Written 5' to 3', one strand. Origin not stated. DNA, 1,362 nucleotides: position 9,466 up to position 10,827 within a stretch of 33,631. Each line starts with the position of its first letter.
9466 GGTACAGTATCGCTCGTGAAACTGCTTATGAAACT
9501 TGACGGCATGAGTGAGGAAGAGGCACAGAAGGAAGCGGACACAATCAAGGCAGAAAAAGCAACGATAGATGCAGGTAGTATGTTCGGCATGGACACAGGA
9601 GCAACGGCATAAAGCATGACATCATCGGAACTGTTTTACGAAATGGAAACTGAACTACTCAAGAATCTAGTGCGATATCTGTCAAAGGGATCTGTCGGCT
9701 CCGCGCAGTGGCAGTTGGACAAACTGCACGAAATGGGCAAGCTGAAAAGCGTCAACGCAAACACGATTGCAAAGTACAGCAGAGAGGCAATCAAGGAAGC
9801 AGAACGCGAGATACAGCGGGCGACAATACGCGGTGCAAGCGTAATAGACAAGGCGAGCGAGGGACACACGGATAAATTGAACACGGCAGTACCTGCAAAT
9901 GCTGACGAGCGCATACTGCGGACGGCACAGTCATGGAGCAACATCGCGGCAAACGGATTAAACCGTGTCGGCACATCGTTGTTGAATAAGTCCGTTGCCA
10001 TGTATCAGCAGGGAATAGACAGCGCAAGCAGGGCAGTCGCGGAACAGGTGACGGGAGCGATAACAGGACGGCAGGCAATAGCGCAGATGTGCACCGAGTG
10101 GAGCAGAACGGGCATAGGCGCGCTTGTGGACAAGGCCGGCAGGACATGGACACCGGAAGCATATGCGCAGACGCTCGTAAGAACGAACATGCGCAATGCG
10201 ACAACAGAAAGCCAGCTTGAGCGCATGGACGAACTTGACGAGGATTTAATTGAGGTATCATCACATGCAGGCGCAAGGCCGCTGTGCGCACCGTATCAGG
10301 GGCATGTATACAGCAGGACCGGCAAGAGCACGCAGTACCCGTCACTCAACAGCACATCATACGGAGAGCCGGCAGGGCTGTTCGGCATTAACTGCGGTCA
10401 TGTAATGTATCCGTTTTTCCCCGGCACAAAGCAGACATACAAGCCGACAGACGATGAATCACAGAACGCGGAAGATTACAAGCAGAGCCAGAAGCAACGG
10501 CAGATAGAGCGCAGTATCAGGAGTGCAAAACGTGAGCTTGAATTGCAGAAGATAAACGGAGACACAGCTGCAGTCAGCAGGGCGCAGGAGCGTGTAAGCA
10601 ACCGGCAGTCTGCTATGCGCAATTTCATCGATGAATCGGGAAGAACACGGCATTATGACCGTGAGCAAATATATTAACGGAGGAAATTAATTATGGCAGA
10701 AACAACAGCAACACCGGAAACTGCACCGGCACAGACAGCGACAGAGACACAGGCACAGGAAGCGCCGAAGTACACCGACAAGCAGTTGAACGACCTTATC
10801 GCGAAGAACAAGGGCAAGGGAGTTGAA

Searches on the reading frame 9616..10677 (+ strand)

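Call 25: search_protein_families(library=pfam, proteins=[window:9616-10677:+], max_evalue=0.001)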
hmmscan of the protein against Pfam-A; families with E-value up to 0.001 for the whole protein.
window:9616-10677:+ (353 aa): 1 family
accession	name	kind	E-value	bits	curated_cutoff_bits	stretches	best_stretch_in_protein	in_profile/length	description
PF06152.16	Phage_min_cap2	-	1.2e-79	268.3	26.3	1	4-339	14-366/366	Phage minor capsid protein 2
